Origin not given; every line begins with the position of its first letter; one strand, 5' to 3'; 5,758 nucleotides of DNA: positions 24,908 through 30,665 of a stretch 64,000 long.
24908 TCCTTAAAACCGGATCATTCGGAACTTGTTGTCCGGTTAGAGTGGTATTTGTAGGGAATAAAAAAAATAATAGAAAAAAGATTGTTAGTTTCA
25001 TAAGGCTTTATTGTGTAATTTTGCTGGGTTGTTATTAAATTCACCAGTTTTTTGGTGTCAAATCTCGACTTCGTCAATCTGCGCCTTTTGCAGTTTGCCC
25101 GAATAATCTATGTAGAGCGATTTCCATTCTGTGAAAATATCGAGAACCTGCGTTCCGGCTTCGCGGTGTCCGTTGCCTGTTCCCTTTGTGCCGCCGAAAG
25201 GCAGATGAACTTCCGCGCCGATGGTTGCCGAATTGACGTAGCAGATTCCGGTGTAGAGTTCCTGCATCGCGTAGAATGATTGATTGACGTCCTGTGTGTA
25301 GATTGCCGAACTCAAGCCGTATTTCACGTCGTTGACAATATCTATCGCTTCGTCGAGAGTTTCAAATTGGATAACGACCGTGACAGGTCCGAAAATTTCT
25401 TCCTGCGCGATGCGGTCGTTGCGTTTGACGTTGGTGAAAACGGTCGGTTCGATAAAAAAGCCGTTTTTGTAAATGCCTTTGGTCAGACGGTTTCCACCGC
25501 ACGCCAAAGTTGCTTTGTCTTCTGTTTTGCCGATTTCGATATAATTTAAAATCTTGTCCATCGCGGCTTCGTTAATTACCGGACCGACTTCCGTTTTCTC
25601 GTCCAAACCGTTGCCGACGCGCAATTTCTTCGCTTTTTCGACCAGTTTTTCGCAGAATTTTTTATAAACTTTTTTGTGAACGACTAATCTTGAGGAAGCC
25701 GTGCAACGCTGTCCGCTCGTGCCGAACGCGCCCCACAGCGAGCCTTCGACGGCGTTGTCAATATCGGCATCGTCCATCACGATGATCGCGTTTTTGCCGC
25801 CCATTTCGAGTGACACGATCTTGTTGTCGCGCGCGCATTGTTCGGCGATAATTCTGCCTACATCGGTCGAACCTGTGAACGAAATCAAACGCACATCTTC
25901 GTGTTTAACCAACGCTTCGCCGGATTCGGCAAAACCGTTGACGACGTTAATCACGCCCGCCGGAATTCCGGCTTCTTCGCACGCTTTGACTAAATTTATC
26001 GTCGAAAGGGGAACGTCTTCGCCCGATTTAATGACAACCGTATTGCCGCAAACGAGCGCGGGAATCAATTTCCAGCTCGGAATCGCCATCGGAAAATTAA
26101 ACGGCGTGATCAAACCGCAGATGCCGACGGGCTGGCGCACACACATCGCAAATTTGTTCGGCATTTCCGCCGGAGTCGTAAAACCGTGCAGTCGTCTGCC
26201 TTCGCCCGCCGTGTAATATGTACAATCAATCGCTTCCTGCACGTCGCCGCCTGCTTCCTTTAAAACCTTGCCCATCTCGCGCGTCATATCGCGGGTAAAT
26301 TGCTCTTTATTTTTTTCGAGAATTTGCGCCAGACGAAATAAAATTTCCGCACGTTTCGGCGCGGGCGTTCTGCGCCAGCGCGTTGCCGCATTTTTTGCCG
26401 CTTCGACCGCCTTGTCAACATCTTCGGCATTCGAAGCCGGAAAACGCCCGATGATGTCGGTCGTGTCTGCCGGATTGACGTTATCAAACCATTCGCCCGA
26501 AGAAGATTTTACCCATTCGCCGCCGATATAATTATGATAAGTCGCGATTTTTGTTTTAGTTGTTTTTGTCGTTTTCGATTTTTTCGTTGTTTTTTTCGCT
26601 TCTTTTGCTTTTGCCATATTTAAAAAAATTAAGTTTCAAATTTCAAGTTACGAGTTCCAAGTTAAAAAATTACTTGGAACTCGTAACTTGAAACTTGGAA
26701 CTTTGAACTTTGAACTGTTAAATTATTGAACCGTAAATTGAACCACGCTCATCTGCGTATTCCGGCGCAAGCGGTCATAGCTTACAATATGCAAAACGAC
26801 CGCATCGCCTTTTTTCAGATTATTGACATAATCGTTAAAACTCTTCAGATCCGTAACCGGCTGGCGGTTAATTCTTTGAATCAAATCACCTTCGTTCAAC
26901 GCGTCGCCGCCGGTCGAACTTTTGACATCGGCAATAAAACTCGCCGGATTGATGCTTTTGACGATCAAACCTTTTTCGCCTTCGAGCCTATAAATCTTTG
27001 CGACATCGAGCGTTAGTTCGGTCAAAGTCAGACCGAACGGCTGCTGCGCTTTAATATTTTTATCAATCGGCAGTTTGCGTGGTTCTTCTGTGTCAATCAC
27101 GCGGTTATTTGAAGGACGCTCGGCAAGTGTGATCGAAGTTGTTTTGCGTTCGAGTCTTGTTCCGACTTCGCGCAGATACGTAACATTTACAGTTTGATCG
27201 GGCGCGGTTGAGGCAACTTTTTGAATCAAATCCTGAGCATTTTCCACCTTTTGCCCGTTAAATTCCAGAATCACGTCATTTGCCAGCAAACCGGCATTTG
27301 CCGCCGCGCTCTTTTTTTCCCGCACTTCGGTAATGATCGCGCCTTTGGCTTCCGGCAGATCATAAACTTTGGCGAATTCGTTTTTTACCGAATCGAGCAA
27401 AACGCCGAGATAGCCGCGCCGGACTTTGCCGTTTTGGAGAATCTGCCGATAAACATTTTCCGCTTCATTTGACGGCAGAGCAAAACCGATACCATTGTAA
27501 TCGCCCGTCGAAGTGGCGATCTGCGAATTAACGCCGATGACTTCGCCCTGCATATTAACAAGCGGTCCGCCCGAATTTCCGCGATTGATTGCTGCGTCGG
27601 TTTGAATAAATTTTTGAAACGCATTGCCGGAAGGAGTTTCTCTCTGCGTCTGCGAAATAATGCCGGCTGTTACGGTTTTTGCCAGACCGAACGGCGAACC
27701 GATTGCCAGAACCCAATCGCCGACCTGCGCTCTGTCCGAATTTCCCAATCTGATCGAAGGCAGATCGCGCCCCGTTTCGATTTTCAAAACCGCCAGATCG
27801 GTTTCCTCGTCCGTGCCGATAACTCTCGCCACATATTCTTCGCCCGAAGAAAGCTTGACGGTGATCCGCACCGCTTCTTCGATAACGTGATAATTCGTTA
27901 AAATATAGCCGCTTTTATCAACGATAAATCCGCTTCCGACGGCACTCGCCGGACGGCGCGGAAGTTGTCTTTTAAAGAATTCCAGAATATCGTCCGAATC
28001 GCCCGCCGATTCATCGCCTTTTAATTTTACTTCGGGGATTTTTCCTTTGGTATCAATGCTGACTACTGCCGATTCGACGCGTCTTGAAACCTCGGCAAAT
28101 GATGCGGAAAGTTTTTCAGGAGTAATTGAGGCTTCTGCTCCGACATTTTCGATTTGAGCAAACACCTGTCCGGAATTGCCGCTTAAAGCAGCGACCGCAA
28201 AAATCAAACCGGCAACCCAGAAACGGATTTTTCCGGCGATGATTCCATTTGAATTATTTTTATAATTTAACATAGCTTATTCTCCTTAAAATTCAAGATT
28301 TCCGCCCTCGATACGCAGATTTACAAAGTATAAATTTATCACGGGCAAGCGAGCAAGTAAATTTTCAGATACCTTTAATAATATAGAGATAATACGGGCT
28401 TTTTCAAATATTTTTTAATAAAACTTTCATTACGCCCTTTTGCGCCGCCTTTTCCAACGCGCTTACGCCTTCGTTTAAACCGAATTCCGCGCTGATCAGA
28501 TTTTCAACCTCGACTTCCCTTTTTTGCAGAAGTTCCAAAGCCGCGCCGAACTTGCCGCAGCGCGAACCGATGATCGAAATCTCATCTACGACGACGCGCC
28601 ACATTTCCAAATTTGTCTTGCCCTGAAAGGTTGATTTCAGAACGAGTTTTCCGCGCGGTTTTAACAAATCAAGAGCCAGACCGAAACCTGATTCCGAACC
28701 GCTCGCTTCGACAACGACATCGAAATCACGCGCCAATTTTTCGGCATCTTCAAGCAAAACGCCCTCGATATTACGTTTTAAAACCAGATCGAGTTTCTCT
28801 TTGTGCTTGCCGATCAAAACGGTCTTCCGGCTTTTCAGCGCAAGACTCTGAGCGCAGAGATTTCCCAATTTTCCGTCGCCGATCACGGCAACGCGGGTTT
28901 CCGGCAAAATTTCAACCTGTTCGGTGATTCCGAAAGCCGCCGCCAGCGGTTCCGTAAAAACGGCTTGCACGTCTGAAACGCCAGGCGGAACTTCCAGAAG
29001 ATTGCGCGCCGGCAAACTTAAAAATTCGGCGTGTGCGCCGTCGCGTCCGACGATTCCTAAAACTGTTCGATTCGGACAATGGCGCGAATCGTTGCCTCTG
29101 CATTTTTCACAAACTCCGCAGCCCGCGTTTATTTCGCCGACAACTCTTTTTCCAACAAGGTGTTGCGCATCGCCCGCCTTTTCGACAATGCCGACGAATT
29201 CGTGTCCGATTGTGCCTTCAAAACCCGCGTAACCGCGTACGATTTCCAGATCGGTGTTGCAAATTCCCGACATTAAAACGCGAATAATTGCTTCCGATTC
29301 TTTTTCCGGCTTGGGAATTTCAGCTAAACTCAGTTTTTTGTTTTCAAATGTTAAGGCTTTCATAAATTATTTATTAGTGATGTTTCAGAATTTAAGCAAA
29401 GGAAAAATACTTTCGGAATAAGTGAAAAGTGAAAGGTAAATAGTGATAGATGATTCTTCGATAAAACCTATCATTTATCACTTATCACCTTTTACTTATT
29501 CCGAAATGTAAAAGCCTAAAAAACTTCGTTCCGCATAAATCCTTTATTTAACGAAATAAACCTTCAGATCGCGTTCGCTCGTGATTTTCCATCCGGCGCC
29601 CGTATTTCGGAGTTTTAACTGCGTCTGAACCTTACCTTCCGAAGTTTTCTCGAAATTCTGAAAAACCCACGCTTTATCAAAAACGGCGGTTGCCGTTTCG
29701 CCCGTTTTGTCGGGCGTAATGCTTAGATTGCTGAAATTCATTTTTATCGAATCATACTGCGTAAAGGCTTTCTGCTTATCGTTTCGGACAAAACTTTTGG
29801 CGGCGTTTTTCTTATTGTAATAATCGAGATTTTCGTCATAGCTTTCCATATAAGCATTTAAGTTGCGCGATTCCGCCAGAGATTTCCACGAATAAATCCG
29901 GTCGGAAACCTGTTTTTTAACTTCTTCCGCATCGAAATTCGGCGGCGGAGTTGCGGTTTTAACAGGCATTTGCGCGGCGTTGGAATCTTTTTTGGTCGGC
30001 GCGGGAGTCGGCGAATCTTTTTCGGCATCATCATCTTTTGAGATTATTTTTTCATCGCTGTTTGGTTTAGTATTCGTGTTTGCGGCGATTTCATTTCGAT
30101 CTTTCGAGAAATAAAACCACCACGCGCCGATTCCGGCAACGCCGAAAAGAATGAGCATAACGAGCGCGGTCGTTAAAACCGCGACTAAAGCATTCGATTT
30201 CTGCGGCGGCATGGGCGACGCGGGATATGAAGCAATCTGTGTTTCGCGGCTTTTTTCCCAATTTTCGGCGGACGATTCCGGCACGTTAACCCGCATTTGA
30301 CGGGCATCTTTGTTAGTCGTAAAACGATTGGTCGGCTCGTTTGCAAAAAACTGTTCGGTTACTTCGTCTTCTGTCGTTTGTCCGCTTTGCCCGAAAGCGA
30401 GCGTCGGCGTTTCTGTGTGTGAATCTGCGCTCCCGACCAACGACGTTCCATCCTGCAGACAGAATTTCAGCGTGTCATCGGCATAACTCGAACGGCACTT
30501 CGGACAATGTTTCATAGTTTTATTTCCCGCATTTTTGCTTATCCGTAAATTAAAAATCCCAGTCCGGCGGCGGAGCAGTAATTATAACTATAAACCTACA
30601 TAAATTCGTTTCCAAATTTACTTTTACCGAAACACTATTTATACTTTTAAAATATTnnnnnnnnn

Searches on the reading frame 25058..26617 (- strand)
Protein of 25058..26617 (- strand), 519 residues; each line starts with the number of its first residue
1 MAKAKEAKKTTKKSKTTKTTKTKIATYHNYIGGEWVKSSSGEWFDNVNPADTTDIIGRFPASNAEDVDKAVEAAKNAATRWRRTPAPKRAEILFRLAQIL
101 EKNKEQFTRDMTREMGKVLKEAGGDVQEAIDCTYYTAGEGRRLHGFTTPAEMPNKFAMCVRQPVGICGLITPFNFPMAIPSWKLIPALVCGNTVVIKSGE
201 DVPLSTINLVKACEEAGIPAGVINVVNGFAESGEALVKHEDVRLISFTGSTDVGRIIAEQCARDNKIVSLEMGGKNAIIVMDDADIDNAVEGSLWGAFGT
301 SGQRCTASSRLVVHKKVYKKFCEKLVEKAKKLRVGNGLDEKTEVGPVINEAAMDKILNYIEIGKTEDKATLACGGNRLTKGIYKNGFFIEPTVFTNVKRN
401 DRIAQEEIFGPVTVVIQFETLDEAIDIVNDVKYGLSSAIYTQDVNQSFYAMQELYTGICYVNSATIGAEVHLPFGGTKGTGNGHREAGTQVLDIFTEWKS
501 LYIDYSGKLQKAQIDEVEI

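Call 7: search_protein_families(library=pfam, proteins=[window:25058-26617:-])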
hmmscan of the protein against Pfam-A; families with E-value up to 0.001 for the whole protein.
window:25058-26617:- (519 aa): 1 family
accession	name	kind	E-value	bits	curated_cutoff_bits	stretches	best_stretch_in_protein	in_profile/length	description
PF00171.27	Aldedh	-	2e-172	574.3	23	1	35-500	1-460/461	Aldehyde dehydrogenase family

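Call 75: find_encoding_contigs(protein=window:25058-26617:-, flank=3000, max_places=10)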
Protein window:25058-26617:- (519 aa): no gene with exactly this product is on record in the collection.

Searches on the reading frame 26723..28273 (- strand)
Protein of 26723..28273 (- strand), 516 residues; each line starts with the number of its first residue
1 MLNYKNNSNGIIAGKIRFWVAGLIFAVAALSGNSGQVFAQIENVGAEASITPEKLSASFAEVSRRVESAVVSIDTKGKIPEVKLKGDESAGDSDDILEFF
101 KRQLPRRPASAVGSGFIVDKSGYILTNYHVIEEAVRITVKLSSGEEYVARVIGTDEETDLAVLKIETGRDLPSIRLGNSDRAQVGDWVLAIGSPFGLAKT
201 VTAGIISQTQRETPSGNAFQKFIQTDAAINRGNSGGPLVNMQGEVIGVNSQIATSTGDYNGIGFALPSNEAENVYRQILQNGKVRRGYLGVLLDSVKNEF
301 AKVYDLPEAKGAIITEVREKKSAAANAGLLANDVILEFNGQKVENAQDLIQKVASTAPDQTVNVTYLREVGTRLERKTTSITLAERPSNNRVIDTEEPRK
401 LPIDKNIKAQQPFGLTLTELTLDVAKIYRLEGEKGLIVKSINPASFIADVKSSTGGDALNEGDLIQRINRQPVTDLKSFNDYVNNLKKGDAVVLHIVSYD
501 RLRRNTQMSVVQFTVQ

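Call 7: search_protein_families(library=pfam, proteins=[window:26723-28273:-])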
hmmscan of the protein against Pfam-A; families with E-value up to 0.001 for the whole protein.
window:26723-28273:- (516 aa): 7 families
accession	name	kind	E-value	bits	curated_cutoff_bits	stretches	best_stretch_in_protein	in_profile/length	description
PF13365.12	Trypsin_2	-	1.1e-36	127.1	27.6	1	113-248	1-144/144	Trypsin-like peptidase domain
PF00089.32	Trypsin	-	8e-21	75.3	20.6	1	113-271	27-216/220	Trypsin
PF13180.12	PDZ_2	-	1.8e-20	73.4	27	2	287-369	1-70/80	PDZ domain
PF00595.29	PDZ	-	4.8e-14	52.9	23.2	1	285-365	8-79/81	PDZ domain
PF17820.7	PDZ_6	-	8.9e-12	45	27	1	319-365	6-51/54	PDZ domain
PF14685.13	PDZ_Tricorn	-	7.1e-05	23.2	25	0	456-500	37-80/88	Tricorn protease PDZ domain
PF12812.13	PDZ_1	-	0.0003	21.2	28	0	452-488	40-77/78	PDZ-like domain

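Call 9: find_related_loci(query=window:26723-28273:-, collection=genome_contigs, flank=10000)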
Query window:26723-28273:- (516 aa) in genome_contigs; peptide patterns used: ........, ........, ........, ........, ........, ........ (x = any residue, [..] = any of these).
111 stretches matched a pattern; 8 encode a relative of the query (tblastn E <= 1e-3); 8 distinct loci.
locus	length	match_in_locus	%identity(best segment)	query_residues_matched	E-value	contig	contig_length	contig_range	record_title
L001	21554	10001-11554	85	1-516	0e+0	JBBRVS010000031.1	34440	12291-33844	MAG: Pyrinomonadales bacterium isolate La3_metabat2.217 La3_metabat2.217_K_2467362_L_34440_cov_19.7389, whole genome sho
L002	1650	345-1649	84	1-433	0e+0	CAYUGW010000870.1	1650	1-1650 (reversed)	MAG TPA_asm: uncultured Blastocatellaceae bacterium isolate SRP072547_co1_437 genome assembly, contig: NODE_203049_lengt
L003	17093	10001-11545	83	1-516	0e+0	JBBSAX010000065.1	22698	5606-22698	MAG: Pyrinomonadales bacterium isolate La6_metabat2.050 La6_metabat2.050_K_537354_L_22698_cov_27.0364, whole genome shot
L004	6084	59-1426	67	65-516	0e+0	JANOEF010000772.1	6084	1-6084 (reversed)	MAG: Acidobacteriota bacterium isolate SOY_65_metabat_394 SOY_65_k141_1310256, whole genome shotgun sequence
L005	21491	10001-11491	69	23-516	0e+0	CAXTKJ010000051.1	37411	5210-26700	MAG TPA_asm: uncultured Pyrinomonadaceae bacterium isolate public_SRR11456921_metawrap_bin.8 genome assembly, contig: pu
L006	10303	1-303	93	416-516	2e-55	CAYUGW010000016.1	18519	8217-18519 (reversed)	MAG TPA_asm: uncultured Blastocatellaceae bacterium isolate SRP072547_co1_437 genome assembly, contig: NODE_4748_length_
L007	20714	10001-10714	41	113-349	8e-42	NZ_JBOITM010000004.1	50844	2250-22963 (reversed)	MAG: Clostridium sp. isolate Enrichment3 NODE_105_length_50844_cov_12.416507, whole genome shotgun sequence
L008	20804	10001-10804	37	58-349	2e-41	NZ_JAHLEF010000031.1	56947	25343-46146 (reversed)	Clostridium sp. CF012 contig00031, whole genome shotgun sequence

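Call 42: find_related_loci(query=window:26723-28273:-, collection=metagenome_contigs, flank=10000)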
Query window:26723-28273:- (516 aa) in metagenome_contigs; peptide patterns used: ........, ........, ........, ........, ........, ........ (x = any residue, [..] = any of these).
215 stretches matched a pattern; 8 encode a relative of the query (tblastn E <= 1e-3); 8 distinct loci.
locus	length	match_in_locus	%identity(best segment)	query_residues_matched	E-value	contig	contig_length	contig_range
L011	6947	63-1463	74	49-516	0e+0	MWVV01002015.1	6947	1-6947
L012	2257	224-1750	68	11-516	0e+0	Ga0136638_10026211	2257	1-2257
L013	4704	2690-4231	65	1-516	0e+0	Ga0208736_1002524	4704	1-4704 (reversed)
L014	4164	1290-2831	65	1-516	0e+0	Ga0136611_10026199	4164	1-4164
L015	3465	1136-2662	62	15-516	0e+0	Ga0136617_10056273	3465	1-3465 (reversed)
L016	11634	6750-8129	38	56-501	7e-78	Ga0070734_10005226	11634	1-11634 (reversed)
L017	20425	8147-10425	38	113-299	2e-30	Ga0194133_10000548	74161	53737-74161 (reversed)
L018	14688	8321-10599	38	113-299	2e-30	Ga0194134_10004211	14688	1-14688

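Call 76: find_encoding_contigs(protein=window:26723-28273:-, flank=3000, max_places=10)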
Protein window:26723-28273:- (516 aa): no gene with exactly this product is on record in the collection.

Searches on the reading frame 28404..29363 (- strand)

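Call 7: search_protein_families(library=pfam, proteins=[window:28404-29363:-])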
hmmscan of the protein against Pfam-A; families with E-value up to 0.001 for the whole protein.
window:28404-29363:- (319 aa): 3 families
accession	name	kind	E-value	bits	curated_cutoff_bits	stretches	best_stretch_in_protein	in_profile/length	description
PF08240.17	ADH_N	-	5.2e-21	75.3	23.5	1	22-126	2-103/104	Alcohol dehydrogenase GroES-like domain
PF00107.32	ADH_zinc_N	-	4.6e-09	36.7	31.8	1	188-278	24-126/129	Zinc-binding dehydrogenase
PF01488.26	Shikimate_DH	-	2.1e-05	25.1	24.3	1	151-224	8-86/138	Shikimate / quinate 5-dehydrogenase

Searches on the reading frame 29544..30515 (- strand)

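Call 7: search_protein_families(library=pfam, proteins=[window:29544-30515:-])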
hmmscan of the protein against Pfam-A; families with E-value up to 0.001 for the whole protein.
window:29544-30515:- (323 aa): 1 family
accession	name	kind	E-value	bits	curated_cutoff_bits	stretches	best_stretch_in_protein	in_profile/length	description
PF24125.1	Cds6_C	-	1.1e-06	29.3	27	1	203-314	2-110/111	Cds6 C-terminal NTF2-like domain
